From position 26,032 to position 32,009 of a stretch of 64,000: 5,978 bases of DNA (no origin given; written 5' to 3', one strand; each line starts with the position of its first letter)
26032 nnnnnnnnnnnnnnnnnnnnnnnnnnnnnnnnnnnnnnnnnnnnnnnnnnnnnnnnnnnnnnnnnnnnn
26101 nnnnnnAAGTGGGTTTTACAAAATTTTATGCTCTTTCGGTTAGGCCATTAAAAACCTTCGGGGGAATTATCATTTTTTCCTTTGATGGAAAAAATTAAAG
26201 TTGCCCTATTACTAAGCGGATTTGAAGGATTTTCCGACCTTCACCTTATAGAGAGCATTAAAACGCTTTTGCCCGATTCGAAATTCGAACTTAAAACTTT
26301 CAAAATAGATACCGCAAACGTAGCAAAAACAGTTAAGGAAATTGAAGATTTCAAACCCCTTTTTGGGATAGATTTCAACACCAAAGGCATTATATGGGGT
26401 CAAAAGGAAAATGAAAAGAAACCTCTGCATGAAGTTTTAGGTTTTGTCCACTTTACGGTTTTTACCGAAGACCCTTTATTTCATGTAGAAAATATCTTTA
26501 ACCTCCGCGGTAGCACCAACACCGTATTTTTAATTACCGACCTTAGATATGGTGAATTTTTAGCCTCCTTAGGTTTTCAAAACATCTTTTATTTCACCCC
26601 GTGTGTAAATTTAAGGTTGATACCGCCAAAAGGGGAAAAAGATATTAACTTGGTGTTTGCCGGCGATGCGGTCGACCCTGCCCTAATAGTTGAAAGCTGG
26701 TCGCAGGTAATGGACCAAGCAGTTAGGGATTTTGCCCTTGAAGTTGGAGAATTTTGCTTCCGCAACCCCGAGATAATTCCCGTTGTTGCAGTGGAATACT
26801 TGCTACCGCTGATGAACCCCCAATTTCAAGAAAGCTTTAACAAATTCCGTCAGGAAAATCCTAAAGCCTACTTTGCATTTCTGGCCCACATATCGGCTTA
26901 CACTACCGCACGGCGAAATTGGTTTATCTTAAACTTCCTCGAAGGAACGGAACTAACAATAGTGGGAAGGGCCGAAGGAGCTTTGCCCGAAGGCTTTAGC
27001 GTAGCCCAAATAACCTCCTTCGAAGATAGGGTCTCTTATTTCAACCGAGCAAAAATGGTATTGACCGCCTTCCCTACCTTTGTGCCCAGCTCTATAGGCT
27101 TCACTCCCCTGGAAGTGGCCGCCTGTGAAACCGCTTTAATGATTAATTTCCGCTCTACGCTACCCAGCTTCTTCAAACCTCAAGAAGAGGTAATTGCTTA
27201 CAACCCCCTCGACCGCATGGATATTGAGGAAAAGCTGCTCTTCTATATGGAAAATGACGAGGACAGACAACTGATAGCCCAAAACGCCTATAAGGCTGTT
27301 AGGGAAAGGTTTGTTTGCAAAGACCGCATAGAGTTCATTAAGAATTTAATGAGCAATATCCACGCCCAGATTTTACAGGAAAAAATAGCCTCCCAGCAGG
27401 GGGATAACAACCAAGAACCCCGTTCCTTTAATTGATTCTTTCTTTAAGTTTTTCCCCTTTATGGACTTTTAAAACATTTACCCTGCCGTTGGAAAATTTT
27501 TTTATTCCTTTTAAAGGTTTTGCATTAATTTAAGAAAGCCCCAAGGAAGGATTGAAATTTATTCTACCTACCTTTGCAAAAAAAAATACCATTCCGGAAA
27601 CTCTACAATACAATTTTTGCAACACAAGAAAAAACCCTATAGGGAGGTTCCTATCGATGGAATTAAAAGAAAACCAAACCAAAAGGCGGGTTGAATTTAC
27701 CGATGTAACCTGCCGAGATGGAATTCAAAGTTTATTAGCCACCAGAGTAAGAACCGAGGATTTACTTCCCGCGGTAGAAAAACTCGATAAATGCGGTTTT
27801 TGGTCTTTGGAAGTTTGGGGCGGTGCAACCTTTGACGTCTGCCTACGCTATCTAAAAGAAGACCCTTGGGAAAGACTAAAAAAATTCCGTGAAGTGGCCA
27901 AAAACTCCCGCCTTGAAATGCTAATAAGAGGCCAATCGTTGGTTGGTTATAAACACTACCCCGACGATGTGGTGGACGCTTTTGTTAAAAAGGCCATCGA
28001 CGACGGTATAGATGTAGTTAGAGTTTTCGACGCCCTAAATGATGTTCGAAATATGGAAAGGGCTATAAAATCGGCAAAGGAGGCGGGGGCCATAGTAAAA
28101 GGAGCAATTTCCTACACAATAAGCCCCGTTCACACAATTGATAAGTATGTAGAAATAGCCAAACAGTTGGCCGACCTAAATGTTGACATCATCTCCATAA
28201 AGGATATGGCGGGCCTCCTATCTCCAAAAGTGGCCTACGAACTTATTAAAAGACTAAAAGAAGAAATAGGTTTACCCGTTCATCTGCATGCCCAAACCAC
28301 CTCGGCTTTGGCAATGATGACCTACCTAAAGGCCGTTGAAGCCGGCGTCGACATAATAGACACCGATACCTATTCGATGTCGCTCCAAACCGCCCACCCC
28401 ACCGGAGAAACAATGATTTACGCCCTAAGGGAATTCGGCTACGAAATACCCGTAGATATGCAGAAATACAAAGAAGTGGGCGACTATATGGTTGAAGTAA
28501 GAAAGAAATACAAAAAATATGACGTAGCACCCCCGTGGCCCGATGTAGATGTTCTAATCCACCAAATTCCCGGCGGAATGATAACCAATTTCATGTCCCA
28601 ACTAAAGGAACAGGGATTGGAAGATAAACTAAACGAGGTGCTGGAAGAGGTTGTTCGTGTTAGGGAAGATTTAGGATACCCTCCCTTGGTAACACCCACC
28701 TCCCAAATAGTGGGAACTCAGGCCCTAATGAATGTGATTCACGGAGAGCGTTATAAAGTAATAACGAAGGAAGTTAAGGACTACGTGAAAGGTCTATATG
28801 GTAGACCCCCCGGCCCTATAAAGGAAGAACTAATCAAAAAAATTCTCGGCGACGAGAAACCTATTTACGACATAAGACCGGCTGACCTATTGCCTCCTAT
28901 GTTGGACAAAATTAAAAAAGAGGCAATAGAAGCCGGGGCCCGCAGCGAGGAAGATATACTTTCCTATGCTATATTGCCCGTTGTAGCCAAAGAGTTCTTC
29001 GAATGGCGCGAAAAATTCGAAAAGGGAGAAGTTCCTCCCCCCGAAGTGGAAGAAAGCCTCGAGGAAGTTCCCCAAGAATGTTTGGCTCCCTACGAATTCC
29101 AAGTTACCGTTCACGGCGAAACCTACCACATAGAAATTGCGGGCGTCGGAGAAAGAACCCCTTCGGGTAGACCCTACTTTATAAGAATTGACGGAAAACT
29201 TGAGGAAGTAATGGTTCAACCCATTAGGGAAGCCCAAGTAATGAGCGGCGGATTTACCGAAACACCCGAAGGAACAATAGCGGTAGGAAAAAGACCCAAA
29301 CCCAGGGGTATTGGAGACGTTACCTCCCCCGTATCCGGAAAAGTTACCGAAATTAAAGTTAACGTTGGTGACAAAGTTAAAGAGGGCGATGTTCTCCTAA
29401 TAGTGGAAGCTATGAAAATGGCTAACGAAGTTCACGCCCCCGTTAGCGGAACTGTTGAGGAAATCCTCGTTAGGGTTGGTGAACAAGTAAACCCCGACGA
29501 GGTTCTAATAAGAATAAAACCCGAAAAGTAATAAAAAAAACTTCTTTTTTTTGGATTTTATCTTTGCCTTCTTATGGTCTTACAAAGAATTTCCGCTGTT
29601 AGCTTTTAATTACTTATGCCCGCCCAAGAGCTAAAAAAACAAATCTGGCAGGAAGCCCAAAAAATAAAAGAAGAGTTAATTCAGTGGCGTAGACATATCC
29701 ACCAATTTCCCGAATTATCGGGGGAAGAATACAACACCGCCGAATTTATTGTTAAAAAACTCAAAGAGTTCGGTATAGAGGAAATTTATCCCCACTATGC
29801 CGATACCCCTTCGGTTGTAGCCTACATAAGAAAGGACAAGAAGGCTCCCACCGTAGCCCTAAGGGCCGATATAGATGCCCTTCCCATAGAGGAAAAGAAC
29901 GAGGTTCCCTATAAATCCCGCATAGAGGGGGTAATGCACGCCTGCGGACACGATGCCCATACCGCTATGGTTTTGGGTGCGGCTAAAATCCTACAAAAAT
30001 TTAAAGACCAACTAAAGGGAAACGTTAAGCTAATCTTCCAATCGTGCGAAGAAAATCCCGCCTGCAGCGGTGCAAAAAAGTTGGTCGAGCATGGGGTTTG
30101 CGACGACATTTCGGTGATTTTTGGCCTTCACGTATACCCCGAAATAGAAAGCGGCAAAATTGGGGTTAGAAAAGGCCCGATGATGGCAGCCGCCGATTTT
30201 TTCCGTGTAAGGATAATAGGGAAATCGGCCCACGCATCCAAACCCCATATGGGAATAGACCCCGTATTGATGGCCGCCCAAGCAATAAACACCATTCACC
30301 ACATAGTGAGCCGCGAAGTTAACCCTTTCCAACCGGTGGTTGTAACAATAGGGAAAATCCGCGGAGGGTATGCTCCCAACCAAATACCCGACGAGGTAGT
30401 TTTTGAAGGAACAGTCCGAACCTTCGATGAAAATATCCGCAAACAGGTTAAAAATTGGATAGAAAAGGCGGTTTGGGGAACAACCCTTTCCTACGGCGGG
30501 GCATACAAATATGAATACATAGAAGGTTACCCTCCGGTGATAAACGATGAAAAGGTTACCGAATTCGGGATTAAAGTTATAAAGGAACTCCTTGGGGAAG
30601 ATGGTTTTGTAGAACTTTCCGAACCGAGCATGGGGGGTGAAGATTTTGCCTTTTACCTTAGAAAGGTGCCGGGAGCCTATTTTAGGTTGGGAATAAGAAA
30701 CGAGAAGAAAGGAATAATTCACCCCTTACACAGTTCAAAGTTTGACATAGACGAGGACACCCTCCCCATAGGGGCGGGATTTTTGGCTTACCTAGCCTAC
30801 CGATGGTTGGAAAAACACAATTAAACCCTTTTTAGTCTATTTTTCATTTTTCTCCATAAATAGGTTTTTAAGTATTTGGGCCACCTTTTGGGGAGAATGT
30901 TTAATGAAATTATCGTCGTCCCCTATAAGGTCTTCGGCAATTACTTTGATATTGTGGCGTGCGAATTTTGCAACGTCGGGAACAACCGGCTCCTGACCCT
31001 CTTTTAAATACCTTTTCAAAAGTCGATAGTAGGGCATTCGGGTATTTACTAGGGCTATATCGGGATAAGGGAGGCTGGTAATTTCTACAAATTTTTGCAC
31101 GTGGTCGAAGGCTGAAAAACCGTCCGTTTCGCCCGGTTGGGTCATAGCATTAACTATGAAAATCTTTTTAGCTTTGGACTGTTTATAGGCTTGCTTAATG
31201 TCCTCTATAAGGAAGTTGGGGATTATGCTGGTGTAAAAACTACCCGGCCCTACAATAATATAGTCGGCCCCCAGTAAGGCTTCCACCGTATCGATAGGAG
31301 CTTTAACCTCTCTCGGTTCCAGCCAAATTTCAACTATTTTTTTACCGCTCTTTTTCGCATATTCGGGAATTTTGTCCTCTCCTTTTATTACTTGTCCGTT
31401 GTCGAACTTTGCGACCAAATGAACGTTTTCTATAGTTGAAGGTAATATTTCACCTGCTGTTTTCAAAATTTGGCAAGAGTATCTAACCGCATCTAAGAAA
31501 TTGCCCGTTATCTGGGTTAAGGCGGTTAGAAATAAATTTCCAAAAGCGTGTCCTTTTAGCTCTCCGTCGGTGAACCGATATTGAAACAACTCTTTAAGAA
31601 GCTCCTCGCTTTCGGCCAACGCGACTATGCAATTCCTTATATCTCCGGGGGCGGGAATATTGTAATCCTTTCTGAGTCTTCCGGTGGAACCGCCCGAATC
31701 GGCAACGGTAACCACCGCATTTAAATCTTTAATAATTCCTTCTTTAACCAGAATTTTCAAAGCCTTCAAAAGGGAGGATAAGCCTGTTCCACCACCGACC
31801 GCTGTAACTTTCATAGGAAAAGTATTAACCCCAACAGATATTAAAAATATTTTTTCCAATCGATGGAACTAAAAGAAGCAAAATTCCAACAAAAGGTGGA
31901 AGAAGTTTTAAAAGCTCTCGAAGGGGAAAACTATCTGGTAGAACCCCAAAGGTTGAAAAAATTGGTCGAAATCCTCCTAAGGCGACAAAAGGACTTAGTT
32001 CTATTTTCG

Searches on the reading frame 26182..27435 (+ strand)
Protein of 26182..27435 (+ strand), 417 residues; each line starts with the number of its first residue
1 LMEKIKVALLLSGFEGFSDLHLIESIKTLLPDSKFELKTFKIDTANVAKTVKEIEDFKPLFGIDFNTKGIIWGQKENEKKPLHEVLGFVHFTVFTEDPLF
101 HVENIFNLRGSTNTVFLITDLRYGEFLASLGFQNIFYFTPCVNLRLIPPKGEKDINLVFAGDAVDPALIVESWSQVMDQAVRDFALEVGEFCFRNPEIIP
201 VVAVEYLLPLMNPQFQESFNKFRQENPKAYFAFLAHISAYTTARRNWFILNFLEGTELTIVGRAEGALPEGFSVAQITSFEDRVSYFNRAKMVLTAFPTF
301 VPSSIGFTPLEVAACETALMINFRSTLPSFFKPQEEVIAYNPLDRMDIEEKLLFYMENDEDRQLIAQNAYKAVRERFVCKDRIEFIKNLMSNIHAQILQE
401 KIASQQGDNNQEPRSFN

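Call 28: search_protein_families(library=pfam, proteins=[window:26182-27435:+], max_evalue=0.00001)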
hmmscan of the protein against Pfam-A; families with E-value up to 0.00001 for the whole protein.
window:26182-27435:+ (417 aa): 1 family
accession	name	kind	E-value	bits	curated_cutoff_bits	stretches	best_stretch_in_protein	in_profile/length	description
PF13524.12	Glyco_trans_1_2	-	5.4e-15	56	25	1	247-386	3-142/144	Glycosyl transferase-like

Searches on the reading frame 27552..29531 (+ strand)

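Call 28: search_protein_families(library=pfam, proteins=[window:27552-29531:+], max_evalue=0.00001)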
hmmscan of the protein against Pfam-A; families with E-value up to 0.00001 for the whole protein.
window:27552-29531:+ (659 aa): 7 families
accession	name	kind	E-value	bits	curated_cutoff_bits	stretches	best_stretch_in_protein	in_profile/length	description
PF02436.23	PYC_OADA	-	7.3e-59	199.3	27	1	334-527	1-199/201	Conserved carboxylase domain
PF00364.28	Biotin_lipoyl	-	1.1e-19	70.5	22.1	1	590-655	3-73/73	Biotin-requiring enzyme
PF13533.13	Biotin_lipoyl_2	-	1.8e-15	56.7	29.8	1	590-618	3-31/32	Biotin-lipoyl like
PF00682.25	HMGL-like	-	8.1e-15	55.4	29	1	165-310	112-257/260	HMGL-like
PF13437.12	HlyD_3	-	4.5e-07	31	22.2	0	627-658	2-33/106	HlyD family secretion protein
PF16576.10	HlyD_D23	-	6.8e-07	29.2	30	0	625-656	109-140/214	Barrel-sandwich domain of CusB or HlyD membrane-fusion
PF01597.25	GCV_H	-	3e-06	27.6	22.2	1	586-644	21-80/122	Glycine cleavage H-protein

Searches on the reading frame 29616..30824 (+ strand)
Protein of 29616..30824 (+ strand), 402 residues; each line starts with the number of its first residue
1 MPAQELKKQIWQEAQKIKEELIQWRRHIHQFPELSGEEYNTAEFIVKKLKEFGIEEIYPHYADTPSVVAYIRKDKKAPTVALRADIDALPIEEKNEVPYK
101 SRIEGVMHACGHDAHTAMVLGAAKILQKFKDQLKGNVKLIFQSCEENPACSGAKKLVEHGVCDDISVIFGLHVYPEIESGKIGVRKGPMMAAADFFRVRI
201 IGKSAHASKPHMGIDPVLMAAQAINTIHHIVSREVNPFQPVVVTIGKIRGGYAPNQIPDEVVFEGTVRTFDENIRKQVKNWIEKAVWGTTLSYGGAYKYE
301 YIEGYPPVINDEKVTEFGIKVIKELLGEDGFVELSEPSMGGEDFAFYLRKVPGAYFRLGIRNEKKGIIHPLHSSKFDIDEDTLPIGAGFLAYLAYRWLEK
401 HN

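Call 28: search_protein_families(library=pfam, proteins=[window:29616-30824:+], max_evalue=0.00001)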
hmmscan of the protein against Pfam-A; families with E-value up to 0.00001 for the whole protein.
window:29616-30824:+ (402 aa): 2 families
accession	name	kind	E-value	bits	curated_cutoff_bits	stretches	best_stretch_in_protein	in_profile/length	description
PF01546.33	Peptidase_M20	-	3.9e-50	171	24.6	1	81-394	1-204/206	Peptidase family M20/M25/M40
PF07687.19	M20_dimer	-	1.6e-15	57.4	21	1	196-285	9-98/107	Peptidase dimerisation domain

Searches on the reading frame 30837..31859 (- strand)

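Call 28: search_protein_families(library=pfam, proteins=[window:30837-31859:-], max_evalue=0.00001)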
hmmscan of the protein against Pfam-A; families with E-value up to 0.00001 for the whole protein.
window:30837-31859:- (340 aa): 1 family
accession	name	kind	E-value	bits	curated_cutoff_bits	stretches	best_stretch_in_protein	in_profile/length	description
PF01933.23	CofD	-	4.6e-99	331.7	30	1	18-312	1-290/290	2-phospho-L-lactate transferase CofD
